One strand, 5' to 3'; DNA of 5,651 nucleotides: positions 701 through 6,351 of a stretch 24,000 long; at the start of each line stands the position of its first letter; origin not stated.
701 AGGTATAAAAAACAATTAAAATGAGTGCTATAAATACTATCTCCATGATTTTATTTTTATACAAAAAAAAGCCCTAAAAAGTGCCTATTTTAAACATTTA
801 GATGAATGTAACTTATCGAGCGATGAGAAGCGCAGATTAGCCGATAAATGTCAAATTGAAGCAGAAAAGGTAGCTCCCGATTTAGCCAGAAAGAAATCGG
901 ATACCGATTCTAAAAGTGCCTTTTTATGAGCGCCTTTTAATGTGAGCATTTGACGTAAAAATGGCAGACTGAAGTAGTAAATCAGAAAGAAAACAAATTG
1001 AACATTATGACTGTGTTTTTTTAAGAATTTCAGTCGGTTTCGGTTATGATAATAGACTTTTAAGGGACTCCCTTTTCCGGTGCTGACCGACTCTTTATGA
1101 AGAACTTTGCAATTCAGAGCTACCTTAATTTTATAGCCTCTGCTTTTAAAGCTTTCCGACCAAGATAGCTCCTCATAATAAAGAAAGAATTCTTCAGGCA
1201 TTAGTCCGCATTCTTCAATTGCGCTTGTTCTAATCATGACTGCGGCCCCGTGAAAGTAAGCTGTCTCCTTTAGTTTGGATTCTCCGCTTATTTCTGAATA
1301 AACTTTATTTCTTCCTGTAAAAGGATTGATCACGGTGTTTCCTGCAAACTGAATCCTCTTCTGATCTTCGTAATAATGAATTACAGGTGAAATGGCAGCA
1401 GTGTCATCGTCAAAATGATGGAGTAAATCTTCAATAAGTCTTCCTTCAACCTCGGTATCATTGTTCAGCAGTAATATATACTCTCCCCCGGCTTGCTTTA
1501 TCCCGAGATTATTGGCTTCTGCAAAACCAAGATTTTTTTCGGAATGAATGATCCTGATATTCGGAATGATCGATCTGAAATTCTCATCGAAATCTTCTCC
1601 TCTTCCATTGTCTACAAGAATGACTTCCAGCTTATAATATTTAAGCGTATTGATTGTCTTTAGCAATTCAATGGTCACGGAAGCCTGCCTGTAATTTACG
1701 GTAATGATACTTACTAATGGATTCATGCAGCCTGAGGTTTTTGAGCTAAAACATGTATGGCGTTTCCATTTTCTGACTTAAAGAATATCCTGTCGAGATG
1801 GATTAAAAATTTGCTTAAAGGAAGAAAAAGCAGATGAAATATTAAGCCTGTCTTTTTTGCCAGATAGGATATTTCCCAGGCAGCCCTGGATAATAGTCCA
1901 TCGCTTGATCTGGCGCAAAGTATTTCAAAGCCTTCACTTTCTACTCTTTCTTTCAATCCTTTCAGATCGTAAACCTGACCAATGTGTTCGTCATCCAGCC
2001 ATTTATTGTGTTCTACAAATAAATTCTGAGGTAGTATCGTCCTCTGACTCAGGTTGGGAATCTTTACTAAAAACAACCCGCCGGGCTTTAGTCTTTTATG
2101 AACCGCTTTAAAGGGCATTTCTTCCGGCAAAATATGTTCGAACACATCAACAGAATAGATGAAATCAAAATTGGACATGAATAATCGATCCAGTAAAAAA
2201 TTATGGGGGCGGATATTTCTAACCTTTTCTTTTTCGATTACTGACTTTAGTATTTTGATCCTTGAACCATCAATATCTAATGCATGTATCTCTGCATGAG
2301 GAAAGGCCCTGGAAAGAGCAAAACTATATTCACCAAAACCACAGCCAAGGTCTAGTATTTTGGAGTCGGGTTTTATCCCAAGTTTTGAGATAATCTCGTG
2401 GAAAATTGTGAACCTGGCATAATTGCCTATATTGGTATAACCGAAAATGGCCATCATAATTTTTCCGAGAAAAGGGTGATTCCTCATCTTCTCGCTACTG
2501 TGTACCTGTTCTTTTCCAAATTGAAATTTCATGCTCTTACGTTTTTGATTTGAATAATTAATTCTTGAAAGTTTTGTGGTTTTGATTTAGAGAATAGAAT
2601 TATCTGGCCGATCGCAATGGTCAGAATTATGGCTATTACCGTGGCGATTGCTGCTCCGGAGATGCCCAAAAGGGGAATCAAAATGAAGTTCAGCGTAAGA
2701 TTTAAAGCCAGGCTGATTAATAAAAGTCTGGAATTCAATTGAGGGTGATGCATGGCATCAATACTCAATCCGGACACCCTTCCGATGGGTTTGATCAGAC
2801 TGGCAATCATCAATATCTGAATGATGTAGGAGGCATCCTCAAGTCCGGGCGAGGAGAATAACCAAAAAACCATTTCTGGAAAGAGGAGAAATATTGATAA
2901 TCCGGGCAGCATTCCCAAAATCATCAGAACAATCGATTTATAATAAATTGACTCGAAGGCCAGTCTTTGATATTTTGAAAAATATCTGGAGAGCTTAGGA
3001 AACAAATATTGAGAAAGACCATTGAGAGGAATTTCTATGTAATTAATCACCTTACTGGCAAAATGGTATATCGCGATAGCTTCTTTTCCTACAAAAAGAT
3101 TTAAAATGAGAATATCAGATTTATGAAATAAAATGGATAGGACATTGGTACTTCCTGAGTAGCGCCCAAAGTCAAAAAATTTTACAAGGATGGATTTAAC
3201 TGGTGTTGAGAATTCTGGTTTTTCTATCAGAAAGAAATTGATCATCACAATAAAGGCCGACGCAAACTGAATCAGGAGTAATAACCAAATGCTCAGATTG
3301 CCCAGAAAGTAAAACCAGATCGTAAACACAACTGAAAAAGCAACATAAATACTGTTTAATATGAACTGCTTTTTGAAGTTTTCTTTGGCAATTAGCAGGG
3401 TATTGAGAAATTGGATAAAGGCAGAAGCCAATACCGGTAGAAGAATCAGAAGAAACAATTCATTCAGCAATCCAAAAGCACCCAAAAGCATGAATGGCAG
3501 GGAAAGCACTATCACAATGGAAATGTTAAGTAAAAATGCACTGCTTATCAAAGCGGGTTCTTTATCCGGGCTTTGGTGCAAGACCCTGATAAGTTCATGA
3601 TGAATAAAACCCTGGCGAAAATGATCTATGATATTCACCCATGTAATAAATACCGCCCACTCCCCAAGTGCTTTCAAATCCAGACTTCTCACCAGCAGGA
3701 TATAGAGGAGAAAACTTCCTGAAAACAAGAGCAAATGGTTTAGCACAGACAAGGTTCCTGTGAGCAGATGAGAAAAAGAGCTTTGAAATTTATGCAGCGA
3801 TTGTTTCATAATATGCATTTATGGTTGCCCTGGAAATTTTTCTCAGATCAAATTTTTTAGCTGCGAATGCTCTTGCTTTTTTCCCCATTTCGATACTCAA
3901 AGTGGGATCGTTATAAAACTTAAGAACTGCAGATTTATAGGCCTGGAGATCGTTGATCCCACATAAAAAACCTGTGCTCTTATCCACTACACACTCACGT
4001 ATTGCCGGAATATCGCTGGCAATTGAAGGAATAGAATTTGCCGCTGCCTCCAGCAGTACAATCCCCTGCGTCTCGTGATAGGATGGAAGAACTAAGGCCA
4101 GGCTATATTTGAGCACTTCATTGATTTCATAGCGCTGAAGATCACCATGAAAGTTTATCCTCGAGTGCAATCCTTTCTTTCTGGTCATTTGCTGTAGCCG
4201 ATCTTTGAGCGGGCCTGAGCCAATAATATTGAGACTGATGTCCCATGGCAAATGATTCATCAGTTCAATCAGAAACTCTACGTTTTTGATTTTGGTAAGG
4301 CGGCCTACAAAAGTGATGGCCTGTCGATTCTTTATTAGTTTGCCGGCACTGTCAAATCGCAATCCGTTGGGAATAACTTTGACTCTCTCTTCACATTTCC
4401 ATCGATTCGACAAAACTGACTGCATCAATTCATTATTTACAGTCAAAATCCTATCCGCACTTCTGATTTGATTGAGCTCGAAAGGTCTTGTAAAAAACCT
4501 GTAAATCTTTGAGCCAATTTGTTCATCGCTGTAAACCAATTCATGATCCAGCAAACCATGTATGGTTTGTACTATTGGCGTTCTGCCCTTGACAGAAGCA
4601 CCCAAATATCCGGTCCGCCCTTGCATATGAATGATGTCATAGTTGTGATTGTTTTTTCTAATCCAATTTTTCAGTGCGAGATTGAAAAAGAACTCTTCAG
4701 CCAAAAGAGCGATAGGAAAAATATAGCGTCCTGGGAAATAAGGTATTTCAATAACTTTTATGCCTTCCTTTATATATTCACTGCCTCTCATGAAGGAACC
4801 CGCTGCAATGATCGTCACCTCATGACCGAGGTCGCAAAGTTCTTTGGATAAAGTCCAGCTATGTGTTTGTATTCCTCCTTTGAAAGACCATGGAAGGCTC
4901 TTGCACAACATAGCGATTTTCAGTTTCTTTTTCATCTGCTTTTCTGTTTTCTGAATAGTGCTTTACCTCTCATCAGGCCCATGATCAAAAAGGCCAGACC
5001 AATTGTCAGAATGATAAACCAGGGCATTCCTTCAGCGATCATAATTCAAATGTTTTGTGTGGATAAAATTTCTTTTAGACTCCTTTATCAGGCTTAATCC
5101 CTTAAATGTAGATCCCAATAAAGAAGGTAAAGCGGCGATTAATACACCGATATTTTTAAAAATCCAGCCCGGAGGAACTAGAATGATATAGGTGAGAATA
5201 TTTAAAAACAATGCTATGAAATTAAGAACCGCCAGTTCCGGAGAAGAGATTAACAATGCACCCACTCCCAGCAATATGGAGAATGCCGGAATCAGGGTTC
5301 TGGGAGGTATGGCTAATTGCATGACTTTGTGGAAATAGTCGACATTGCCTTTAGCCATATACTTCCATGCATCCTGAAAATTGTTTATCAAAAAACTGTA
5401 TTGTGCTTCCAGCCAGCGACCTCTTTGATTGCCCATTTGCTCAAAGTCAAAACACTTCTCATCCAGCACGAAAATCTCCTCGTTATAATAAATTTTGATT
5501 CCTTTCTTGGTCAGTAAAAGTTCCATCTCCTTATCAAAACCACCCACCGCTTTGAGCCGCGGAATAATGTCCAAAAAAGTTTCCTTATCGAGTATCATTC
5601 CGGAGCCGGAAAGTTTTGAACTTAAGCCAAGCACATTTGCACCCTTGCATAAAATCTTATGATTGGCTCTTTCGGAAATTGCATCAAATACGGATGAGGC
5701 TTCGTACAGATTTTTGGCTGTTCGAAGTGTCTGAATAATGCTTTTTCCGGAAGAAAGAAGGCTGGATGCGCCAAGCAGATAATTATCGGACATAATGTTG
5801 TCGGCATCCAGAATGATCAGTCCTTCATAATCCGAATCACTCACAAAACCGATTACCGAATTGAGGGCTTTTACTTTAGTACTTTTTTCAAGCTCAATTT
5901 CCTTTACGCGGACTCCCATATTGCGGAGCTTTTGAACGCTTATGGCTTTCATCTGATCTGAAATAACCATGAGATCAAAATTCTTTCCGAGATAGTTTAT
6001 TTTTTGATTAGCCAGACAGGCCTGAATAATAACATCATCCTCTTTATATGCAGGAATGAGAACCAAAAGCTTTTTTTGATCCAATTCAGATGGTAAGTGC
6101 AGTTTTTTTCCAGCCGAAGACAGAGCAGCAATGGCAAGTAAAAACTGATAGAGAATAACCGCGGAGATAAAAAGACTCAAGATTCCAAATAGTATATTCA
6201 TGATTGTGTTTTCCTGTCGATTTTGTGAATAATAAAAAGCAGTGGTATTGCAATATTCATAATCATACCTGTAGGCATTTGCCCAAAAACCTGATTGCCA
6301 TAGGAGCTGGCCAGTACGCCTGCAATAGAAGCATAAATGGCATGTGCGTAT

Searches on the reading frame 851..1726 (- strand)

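Call 57: search_protein_families(library=pfam, proteins=[window:851-1726:-])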
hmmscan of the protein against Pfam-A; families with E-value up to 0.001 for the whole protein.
window:851-1726:- (291 aa): 4 families
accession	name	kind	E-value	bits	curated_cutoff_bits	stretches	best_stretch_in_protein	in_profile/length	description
PF00535.33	Glycos_transf_2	-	7.2e-23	81.8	23.3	1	6-173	1-167/168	Glycosyl transferase family 2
PF13641.12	Glyco_tranf_2_3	-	8.3e-06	26.4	27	1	5-231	3-226/230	Glycosyltransferase like family 2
PF13632.12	Glyco_trans_2_3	-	1.8e-05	25.1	27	1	83-206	1-119/198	Glycosyl transferase family group 2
PF10111.15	Glyco_tranf_2_2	-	0.00017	21.6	27.3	1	27-95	22-96/276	Glycosyltransferase like family 2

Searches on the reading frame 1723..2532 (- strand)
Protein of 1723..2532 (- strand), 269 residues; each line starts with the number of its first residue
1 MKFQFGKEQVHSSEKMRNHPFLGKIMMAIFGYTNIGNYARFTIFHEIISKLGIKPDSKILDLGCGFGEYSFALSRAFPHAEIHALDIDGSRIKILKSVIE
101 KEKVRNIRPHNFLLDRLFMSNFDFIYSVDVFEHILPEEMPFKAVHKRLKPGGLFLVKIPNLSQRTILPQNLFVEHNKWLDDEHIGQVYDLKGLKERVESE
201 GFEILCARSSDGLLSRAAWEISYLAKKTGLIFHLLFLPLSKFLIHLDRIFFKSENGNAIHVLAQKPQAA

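Call 57: search_protein_families(library=pfam, proteins=[window:1723-2532:-])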
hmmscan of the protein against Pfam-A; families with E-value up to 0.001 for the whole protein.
window:1723-2532:- (269 aa): 10 families
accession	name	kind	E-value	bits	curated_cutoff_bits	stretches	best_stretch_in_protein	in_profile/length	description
PF13489.12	Methyltransf_23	-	3.2e-16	60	27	1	45-206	10-163/164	Methyltransferase domain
PF13649.12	Methyltransf_25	-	6.1e-13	49.7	27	1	59-152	1-97/97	Methyltransferase domain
PF08242.18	Methyltransf_12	-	2.4e-12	47.9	30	1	60-154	1-98/98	Methyltransferase domain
PF13847.12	Methyltransf_31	-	3.5e-12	46.7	27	1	54-165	2-118/145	Methyltransferase domain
PF02353.26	CMAS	-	8e-11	42.2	27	1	45-182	52-188/273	Mycolic acid cyclopropane synthetase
PF08241.18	Methyltransf_11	-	2.3e-10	41.4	21.2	1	60-155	1-94/95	Methyltransferase domain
PF03848.20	TehB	-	2.9e-09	37.1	20.4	1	39-155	14-131/193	Tellurite resistance protein TehB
PF05175.20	MTS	-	1.8e-07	31.4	23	1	50-127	26-104/170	Methyltransferase small domain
PF02390.23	Methyltransf_4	-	7.9e-05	22.6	24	1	58-109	4-55/173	Putative methyltransferase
PF01728.25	FtsJ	-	8e-05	23.1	24.1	1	45-158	10-139/181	FtsJ-like methyltransferase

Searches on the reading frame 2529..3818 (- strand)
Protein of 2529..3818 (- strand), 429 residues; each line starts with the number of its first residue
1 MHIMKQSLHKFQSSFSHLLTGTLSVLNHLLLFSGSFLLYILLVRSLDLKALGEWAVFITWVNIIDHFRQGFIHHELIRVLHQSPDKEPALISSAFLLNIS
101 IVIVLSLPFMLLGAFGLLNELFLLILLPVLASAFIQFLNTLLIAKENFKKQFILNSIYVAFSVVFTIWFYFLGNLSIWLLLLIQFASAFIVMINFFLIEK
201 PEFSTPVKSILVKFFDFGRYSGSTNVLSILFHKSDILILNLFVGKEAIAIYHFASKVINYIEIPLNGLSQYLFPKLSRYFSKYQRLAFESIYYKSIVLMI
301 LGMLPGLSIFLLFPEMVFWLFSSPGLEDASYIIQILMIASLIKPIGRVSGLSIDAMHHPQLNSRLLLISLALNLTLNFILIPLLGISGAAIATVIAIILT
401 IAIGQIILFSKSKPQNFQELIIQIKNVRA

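Call 57: search_protein_families(library=pfam, proteins=[window:2529-3818:-])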
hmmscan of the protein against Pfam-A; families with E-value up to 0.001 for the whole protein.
window:2529-3818:- (429 aa): 2 families
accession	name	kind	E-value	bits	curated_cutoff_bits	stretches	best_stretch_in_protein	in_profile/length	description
PF01943.22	Polysacc_synt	-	1.7e-15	57.6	28.2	1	35-279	19-273/274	Polysaccharide biosynthesis protein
PF13440.11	Polysacc_synt_3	-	1.8e-08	34.4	23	1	42-314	2-276/293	Polysaccharide biosynthesis protein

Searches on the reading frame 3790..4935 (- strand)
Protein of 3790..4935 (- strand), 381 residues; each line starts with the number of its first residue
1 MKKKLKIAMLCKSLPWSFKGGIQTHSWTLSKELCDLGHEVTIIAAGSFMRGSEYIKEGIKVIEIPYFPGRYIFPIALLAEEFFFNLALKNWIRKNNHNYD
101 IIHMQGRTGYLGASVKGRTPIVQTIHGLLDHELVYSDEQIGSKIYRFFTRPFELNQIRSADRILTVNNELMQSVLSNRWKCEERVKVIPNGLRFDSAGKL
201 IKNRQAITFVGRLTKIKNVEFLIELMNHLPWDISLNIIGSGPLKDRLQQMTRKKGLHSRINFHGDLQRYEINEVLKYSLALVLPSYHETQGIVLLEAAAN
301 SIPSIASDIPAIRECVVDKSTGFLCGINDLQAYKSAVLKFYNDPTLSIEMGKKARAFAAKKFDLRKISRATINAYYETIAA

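Call 57: search_protein_families(library=pfam, proteins=[window:3790-4935:-])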
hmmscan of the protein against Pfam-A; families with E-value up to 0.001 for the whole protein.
window:3790-4935:- (381 aa): 7 families
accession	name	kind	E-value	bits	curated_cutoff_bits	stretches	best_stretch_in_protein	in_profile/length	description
PF00534.26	Glycos_transf_1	-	7e-32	110.8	26.4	1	202-356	13-171/172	Glycosyl transferases group 1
PF13692.12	Glyco_trans_1_4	-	1e-25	91.1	27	1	205-343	2-142/142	Glycosyl transferases group 1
PF13439.12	Glyco_transf_4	-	1.5e-23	84.1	28.5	1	20-192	2-166/170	Glycosyltransferase Family 4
PF13579.12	Glyco_trans_4_4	-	3.1e-12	47.6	29.7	1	20-191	1-158/158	Glycosyl transferase 4-like domain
PF13477.12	Glyco_trans_4_2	-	1.7e-05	25.4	23.4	1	24-128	11-109/139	Glycosyl transferase 4-like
PF20706.3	GT4-conflict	-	0.00015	21.3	26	0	155-307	142-311/385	Family 4 Glycosyltransferase in conflict systems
PF08323.17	Glyco_transf_5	-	0.00063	20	22.7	0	14-176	9-226/239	Starch synthase catalytic domain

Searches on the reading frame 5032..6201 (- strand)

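Call 57: search_protein_families(library=pfam, proteins=[window:5032-6201:-])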
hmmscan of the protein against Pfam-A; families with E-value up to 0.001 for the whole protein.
window:5032-6201:- (389 aa): 2 families
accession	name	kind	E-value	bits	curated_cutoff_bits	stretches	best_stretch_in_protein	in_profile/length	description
PF13641.12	Glyco_tranf_2_3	-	2.3e-11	44.6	27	1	45-264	3-228/230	Glycosyltransferase like family 2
PF13632.12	Glyco_trans_2_3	-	6.2e-10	39.6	27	1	129-332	3-186/198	Glycosyl transferase family group 2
